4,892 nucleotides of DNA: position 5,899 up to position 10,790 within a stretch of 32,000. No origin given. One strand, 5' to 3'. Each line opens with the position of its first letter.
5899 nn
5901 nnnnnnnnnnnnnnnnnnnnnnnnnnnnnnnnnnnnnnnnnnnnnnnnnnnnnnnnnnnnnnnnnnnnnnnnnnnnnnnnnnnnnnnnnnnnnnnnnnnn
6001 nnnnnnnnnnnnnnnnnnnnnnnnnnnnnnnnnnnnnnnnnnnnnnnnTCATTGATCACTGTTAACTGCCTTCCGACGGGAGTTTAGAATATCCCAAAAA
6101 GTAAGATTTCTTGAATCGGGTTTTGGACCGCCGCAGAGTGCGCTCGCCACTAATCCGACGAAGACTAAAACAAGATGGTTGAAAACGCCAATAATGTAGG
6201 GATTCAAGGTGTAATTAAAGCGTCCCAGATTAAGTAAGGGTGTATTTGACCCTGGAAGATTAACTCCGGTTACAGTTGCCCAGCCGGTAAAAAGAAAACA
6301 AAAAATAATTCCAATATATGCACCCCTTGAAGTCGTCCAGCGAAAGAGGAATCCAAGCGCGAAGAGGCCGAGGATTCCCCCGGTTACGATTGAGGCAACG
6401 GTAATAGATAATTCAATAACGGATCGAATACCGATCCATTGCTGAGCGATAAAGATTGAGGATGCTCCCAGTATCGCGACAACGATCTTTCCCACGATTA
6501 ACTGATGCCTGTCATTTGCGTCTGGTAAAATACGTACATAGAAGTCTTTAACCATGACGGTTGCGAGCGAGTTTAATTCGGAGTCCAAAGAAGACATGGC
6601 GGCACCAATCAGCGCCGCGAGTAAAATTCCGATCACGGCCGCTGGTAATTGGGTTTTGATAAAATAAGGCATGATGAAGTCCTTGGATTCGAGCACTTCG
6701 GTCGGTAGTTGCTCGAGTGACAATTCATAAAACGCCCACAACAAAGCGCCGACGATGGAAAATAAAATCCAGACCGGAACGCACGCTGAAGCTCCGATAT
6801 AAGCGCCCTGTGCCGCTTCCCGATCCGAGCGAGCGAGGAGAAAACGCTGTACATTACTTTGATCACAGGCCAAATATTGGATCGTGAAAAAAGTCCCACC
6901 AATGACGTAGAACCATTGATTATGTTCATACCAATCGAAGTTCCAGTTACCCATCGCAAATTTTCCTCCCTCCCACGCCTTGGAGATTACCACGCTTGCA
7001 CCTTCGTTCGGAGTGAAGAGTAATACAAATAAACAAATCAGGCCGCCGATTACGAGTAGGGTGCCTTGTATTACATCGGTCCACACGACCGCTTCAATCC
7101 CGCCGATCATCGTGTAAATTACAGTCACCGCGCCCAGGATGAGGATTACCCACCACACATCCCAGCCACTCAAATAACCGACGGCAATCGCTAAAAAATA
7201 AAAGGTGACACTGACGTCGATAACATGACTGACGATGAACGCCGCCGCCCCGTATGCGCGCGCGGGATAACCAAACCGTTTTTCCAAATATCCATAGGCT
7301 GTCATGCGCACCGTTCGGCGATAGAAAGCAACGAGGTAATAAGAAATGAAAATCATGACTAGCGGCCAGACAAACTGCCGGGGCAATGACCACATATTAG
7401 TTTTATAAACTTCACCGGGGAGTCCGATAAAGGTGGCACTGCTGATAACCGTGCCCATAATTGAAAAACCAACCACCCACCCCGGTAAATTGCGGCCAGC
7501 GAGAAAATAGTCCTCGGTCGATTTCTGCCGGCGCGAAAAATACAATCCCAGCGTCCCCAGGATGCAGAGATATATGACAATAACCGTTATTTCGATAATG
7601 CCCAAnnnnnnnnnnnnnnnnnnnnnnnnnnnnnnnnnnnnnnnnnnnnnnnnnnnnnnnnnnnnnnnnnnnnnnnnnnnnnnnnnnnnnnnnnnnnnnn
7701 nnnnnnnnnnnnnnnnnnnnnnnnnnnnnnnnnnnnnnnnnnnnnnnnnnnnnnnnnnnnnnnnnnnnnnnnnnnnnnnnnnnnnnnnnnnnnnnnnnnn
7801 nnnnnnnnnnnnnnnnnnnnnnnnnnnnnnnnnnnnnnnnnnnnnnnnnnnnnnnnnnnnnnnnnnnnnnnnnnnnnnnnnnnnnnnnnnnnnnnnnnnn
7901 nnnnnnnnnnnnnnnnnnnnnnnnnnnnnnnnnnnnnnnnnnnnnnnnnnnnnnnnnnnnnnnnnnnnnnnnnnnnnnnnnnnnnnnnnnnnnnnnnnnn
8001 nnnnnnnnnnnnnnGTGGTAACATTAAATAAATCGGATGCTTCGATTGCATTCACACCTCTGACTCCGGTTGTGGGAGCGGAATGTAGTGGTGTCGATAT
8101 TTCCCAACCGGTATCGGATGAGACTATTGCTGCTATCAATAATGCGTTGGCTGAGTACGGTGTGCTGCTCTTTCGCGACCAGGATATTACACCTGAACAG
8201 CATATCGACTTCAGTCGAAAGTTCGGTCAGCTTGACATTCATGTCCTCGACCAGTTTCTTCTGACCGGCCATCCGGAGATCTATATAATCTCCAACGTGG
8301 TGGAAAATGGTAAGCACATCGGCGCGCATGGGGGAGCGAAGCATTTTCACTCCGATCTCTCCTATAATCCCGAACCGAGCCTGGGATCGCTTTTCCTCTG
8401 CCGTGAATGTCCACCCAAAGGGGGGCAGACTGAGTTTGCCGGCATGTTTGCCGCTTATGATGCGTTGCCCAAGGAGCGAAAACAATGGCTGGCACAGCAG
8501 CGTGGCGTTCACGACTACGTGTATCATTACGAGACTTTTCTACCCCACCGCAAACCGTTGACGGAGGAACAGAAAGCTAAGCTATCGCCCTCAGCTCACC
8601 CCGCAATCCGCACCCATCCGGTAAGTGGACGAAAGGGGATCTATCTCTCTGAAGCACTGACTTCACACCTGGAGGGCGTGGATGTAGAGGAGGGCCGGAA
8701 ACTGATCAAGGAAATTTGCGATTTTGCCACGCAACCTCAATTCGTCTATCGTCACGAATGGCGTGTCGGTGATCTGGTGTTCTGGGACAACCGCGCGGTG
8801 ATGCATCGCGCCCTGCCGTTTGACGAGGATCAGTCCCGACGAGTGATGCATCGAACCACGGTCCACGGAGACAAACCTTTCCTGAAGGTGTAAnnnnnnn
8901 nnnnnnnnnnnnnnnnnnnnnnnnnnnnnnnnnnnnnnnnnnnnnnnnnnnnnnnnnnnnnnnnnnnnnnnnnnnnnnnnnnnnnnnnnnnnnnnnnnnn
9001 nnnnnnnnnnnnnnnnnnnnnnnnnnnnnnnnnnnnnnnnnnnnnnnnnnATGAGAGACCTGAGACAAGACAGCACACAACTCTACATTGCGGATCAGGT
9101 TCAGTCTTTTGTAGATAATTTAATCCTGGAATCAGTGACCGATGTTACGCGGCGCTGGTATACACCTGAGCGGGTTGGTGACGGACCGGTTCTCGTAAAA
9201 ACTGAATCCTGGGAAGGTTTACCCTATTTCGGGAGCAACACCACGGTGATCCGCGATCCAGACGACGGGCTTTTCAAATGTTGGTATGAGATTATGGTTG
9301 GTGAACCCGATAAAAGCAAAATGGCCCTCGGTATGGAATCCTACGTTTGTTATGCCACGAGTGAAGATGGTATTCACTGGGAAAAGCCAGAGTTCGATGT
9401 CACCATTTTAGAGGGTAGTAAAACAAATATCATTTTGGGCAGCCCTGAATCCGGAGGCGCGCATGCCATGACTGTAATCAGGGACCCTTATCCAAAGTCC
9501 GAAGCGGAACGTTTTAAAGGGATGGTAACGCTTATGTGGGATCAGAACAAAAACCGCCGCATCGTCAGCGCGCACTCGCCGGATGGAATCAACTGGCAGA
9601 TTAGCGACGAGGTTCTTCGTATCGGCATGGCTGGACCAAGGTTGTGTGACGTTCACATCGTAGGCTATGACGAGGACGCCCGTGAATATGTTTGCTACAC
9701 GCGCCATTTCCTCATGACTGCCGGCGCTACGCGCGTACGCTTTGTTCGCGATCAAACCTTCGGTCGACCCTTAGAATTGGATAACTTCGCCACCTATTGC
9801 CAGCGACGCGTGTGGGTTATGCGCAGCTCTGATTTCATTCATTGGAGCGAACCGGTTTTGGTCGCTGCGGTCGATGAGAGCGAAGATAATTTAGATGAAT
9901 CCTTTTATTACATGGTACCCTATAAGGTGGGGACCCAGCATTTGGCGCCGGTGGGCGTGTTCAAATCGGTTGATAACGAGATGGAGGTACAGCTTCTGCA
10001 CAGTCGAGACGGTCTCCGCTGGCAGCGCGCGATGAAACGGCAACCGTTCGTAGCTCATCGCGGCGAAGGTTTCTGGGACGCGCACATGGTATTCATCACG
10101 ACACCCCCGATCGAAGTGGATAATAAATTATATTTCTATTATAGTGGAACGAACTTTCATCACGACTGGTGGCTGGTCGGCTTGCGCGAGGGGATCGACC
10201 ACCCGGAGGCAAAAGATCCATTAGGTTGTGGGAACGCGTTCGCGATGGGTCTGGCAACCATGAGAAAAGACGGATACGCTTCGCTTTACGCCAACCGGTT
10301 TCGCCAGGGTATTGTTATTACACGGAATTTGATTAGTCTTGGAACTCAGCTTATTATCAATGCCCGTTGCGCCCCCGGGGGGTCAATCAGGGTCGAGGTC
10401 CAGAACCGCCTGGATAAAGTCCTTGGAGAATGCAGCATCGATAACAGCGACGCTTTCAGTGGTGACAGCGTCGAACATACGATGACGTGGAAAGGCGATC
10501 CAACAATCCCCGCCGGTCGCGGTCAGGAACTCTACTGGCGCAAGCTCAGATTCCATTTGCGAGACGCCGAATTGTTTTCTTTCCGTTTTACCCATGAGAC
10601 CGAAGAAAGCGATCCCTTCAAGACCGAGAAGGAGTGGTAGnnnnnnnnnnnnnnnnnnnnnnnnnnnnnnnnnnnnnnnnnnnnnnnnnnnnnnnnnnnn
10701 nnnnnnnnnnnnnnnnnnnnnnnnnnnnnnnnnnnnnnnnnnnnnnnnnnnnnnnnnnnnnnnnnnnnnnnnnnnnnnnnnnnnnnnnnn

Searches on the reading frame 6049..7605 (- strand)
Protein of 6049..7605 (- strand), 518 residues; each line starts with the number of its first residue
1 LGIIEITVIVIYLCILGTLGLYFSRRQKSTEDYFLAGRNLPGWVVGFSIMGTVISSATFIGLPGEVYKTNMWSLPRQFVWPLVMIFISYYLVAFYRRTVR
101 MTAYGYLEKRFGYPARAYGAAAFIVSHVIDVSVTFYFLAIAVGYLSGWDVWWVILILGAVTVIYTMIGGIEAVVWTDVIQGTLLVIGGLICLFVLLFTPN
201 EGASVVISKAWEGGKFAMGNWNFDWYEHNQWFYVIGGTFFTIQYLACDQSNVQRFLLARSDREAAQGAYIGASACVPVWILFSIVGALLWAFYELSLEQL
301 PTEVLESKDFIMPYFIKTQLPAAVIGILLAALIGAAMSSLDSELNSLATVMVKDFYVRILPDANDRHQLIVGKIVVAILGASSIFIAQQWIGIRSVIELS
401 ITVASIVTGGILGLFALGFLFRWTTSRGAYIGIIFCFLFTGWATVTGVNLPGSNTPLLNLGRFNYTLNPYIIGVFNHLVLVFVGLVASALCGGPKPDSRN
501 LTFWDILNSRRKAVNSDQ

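Call 6: search_protein_families(library=pfam, proteins=[window:6049-7605:-])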
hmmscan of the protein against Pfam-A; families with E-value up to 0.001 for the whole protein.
window:6049-7605:- (518 aa): 1 family
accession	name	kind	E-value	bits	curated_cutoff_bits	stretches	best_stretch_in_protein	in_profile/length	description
PF00474.23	SSF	-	1.6e-44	152.8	22.8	1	33-434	1-404/406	Sodium:solute symporter family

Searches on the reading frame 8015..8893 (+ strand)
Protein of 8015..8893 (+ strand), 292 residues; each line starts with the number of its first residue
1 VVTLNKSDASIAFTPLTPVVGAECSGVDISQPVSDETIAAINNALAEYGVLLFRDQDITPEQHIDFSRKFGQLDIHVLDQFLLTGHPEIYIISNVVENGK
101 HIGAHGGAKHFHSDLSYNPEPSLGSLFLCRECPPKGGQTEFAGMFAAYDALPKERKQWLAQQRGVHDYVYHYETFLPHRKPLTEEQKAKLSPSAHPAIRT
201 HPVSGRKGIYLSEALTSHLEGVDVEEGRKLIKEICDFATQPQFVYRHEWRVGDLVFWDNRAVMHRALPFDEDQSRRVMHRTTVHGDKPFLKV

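Call 6: search_protein_families(library=pfam, proteins=[window:8015-8893:+])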
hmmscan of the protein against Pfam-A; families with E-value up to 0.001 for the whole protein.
window:8015-8893:+ (292 aa): 1 family
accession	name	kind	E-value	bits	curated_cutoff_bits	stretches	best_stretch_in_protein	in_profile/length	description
PF02668.22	TauD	-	1.2e-71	242.2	27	1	13-282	2-267/267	Taurine catabolism dioxygenase TauD, TfdA family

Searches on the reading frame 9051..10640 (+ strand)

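Call 6: search_protein_families(library=pfam, proteins=[window:9051-10640:+])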
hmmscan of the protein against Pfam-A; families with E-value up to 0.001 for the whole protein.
window:9051-10640:+ (529 aa): 0 families

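Call 56: search_protein_families(library=ncbifam, max_evalue=0.01, proteins=[window:9051-10640:+])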
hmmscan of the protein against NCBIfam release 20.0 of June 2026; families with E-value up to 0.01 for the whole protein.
window:9051-10640:+ (529 aa): 1 family
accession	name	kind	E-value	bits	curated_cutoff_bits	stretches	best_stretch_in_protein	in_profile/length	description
NF052550.1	BManbPhaseBMBP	equivalog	8.2e-05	22.1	450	0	40-123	5-82/296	beta-1,2-mannobiose phosphorylase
